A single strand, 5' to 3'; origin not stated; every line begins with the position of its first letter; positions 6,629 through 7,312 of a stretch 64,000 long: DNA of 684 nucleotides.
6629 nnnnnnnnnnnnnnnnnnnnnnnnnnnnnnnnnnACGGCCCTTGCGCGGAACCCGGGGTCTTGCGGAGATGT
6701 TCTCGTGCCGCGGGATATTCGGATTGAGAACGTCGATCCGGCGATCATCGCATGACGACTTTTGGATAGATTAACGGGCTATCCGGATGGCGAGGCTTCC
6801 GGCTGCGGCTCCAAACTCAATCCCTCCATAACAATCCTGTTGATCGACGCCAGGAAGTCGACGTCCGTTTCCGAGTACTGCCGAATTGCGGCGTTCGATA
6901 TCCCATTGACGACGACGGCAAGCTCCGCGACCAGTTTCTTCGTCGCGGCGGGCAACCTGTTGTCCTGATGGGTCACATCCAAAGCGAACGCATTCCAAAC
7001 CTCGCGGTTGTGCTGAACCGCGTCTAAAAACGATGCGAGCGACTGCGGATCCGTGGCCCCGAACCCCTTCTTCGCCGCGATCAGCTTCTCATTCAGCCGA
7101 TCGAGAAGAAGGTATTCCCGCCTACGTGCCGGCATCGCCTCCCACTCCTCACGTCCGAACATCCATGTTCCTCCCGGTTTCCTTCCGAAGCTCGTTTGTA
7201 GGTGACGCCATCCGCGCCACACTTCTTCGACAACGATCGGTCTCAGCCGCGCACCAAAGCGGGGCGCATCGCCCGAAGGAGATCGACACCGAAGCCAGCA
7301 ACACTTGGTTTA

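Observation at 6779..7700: Orphan FlaF homolog with a long AT-rich leader, away from any flagellar genes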

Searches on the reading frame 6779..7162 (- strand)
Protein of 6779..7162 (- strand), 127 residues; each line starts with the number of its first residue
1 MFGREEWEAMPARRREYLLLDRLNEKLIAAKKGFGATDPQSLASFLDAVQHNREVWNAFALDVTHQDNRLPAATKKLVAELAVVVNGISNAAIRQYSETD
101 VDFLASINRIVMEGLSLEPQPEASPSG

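Call 4: search_protein_families(library=pfam, proteins=[window:6779-7162:-], max_evalue=1)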
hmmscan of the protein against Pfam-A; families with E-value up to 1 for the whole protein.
window:6779-7162:- (127 aa): 3 families
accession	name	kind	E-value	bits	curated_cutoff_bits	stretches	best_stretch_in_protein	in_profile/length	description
PF07309.16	FlaF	-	6.6e-16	58.8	23.6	1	9-115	12-113/113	Flagellar protein FlaF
PF22654.1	DUF7008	-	0.011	15.3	42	1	5-83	109-186/368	Domain of unknown function (DUF7008)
PF12731.12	Mating_N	-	0.13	12.8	21.4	1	42-99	36-86/95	Mating-type protein beta 1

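Call 5: search_protein_families(library=ncbifam, proteins=[window:6779-7162:-], max_evalue=1)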
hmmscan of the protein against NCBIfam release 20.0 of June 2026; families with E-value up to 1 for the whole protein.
window:6779-7162:- (127 aa): 5 families
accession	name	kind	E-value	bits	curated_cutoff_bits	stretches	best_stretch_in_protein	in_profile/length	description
NF009435.1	PRK12794.1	equivalog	3e-16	59.5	91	1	8-116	12-114/116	flagellar biosynthesis regulator FlaF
NF009434.1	PRK12793.1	equivalog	7.4e-08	32.4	99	1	9-115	13-113/113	flagellar biosynthesis regulator FlaF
NF047375.1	HeatShock_HspR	equivalog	0.018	15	105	1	80-118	25-64/92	heat shock protein transcriptional repressor HspR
NF010725.0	PRK14127.1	equivalog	0.049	14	91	1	35-110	23-98/111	cell division regulator GpsB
NF033451.1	BREX_2_MTaseX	equivalog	0.077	10.6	400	1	5-83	931-1008/1185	BREX-2 system adenine-specific DNA-methyltransferase PglX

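Call 7: find_homologous_proteins(query=window:6779-7162:-)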
Query window:6779-7162:- (127 aa): 9 proteins with E <= 0.001 among 38 candidates.
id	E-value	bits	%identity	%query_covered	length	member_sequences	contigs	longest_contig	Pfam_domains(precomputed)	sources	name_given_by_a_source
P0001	1.9e-64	233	87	100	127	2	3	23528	PF07309.17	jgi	jgi:flagellar biosynthesis regulator FlaF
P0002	3.0e-64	232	90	98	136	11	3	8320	PF07309.17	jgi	jgi:flagellar biosynthesis regulator FlaF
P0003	4.4e-61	222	86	99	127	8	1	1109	PF07309.17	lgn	-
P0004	6.7e-61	222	88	94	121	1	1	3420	PF07309.17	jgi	jgi:flagellar biosynthesis regulator FlaF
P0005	3.9e-60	219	85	98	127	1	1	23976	PF07309.17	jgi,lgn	jgi:flagellar biosynthesis regulator FlaF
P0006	1.1e-37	147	62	90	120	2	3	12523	PF07309.17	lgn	-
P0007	4.4e-35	138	63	88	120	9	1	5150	PF07309.17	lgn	-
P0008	2.0e-32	130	52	98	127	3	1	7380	PF07309.17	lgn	-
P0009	2.1e-14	72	73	44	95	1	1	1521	-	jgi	jgi:hypothetical protein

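Call 8: find_encoding_contigs(protein=P0001, flank=10000, max_places=3)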
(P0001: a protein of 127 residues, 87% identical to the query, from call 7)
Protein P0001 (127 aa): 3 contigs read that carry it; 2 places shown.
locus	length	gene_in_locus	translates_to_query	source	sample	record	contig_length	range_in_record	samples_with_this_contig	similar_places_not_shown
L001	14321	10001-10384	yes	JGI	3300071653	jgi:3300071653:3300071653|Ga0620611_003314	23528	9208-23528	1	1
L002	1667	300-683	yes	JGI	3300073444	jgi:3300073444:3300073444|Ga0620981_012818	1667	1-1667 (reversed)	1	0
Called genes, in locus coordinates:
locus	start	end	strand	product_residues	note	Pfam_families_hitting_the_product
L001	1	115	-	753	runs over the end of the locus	PF00672:HAMP, PF00015:MCPsignal, PF07238:PilZ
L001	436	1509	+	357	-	PF00356:LacI, PF00532:Peripla_BP_1, PF13407:Peripla_BP_4, PF13377:Peripla_BP_3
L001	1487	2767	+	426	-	PF01547:SBP_bac_1, PF13416:SBP_bac_8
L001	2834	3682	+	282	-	PF00528:BPD_transp_1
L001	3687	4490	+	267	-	PF00528:BPD_transp_1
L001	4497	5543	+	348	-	PF00005:ABC_tran, PF13304:AAA_21 (faint), PF08402:TOBE_2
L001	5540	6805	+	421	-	PF22422:MGH1-like_GH, PF01204:Trehalase (weak)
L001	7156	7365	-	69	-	-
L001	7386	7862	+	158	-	PF00072:Response_reg (weak)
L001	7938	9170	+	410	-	-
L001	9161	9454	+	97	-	-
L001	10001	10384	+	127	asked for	PF07309:FlaF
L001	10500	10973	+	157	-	-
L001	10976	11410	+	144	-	-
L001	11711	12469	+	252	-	-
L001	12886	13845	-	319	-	PF00126:HTH_1, PF03466:LysR_substrate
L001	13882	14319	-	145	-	?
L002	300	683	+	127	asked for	PF07309:FlaF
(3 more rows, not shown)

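Call 9: find_encoding_contigs(protein=P0005, flank=10000, max_places=3)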
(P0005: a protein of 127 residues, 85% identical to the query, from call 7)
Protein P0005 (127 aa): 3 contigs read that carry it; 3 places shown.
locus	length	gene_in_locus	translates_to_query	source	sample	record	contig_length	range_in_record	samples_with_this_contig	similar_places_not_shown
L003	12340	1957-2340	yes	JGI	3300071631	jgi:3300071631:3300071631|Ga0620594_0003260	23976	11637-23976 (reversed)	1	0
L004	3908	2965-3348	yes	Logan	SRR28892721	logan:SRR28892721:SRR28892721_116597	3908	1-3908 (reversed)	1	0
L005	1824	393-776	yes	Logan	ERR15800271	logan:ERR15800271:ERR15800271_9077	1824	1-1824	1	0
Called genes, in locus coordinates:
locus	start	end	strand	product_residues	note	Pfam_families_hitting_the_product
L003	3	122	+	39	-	?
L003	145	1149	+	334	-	-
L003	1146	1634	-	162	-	-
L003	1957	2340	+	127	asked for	PF07309:FlaF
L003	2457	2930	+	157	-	-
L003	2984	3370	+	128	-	-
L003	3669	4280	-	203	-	-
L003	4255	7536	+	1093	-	-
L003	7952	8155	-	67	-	-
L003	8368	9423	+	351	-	PF09663:Amido_AtzD_TrzD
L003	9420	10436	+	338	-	PF14226:DIOX_N, PF03171:2OG-FeII_Oxy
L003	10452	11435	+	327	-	PF14226:DIOX_N, PF03171:2OG-FeII_Oxy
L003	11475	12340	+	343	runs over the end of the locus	PF13531:SBP_bac_11, PF01547:SBP_bac_1, PF13416:SBP_bac_8, PF13343:SBP_bac_6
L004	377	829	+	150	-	PF00072:Response_reg (weak)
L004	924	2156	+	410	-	-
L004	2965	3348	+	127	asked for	PF07309:FlaF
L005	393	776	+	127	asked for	PF07309:FlaF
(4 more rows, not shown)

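Call 10: find_encoding_contigs(protein=P0006, flank=10000, max_places=3)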
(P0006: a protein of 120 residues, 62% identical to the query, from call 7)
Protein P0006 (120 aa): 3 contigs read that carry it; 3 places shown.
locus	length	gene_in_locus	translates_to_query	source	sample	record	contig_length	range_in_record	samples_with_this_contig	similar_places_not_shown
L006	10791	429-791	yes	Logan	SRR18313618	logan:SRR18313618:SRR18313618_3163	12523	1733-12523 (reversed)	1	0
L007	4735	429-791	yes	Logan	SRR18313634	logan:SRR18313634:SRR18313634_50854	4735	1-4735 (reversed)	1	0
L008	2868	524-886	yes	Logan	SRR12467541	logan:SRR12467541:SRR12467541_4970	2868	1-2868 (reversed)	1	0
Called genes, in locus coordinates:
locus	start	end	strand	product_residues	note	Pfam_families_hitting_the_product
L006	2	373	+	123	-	?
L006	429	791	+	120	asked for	PF07309:FlaF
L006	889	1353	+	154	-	-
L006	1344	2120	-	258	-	PF08808:RES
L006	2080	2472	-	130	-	PF20432:Xre-like-HTH, PF09722:Xre_MbcA_ParS_C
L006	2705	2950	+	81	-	-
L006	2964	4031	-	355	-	PF12281:NTP_transf_8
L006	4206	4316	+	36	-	-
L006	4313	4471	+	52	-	-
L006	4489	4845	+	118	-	-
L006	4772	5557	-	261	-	PF05721:PhyH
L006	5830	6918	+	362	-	PF22522:DUF6998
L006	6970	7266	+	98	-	-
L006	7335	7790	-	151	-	-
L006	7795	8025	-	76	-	-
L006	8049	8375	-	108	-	PF04471:Mrr_cat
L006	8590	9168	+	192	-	-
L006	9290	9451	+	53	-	-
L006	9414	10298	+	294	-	-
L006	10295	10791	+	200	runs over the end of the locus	-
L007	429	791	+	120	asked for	PF07309:FlaF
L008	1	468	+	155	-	?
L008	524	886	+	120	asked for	PF07309:FlaF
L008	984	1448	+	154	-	-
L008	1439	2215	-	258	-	PF08808:RES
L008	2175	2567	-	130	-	PF20432:Xre-like-HTH, PF09722:Xre_MbcA_ParS_C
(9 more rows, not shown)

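Call 11: find_encoding_contigs(protein=window:6779-7162:-, flank=10000, max_places=4)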
Protein window:6779-7162:- (127 aa): no gene with exactly this product is on record in the collection.

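Call 12: search_protein_families(library=padloc, proteins=[window:6779-7162:-], max_evalue=1)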
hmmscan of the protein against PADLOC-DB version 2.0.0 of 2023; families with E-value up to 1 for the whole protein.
window:6779-7162:- (127 aa): 3 families
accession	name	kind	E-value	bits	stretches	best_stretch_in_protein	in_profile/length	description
PDLC02529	PglX|PglXI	-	0.0019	13.9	1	5-83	926-1003/1189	PglX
PDLC01949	CARF9--CARF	-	0.0033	15.3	1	58-98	132-173/247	-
PDLC04802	PDC-S02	-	0.037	12.2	1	19-105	67-150/171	-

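Call 17: find_encoding_contigs(protein=P0008, flank=10000, max_places=3)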
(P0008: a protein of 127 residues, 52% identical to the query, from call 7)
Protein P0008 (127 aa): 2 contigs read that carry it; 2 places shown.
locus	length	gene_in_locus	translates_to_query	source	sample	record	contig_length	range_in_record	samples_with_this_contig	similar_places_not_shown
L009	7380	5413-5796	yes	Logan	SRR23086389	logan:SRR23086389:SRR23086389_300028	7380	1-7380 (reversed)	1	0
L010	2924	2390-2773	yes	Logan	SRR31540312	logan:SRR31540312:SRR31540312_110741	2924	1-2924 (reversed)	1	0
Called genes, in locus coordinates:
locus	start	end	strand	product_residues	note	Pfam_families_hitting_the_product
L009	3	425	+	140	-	?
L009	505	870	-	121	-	-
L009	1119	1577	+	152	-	-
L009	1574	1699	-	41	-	-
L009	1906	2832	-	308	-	PF00072:Response_reg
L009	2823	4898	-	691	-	PF02743:dCache_1, PF00512:HisKA, PF02518:HATPase_c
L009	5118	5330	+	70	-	-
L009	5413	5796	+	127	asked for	PF07309:FlaF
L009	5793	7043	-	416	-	-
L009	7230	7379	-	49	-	?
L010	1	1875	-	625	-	?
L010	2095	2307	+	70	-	-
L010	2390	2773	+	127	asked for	PF07309:FlaF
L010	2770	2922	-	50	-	?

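Call 19: find_related_loci(query=A2, collection=genome_contigs, flank=10000)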
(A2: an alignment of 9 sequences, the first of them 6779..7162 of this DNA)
Query A2 (127 aa) in genome_contigs; peptide patterns used: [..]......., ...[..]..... (x = any residue, [..] = any of these).
11 stretches matched a pattern, but none encodes a relative of the query by tblastn (E <= 1e-3).

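Call 22: search_dna_similar(query=window:6779-7162:-, collection=plasmids, mode=protein, max_evalue=0.001, max_rows=40)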
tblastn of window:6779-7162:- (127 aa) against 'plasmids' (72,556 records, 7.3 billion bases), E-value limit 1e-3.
Records with a match: 6; places in all: 6; records where one place covers at least 80% of the query: 2.
Best place of each record, by identity: <60% 6.
By first word of the organism name: Azospirillum 3; Paracoccus 1; Erythrobacter 1; Rhodovastum 1.
By predicted mobility (MOB-suite, as given by PLSDB): non-mobilizable 3; mobilizable 2; conjugative 1.
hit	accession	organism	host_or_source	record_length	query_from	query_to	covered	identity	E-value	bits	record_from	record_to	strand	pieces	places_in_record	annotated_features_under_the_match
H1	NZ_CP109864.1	Paracoccus aminovorans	bacteria,human fecal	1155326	2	121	94%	29.2%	3e-4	46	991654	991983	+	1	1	record has no annotation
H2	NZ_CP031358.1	Erythrobacter aureus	marine sediment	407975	13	116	82%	31.1%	8e-7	53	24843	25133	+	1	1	flaF: flagellar biosynthesis regulator FlaF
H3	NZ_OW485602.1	Rhodovastum atsumiense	-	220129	42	125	66%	36.9%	1e-4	47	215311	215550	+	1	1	flaF: flagellar biosynthesis regulator FlaF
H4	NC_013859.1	Azospirillum sp. B510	-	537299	43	123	64%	35.8%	8e-5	48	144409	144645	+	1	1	flagellar biosynthesis regulator FlaF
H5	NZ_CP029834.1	Azospirillum ramasamyi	single cell,Cow dung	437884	42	115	58%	36.5%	9e-5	47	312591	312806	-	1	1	flaF: flagellar biosynthesis regulator FlaF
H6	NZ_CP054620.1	Azospirillum oryzae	cell culture,soil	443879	43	115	57%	35.6%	4e-4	45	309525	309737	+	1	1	flagellar biosynthesis regulator FlaF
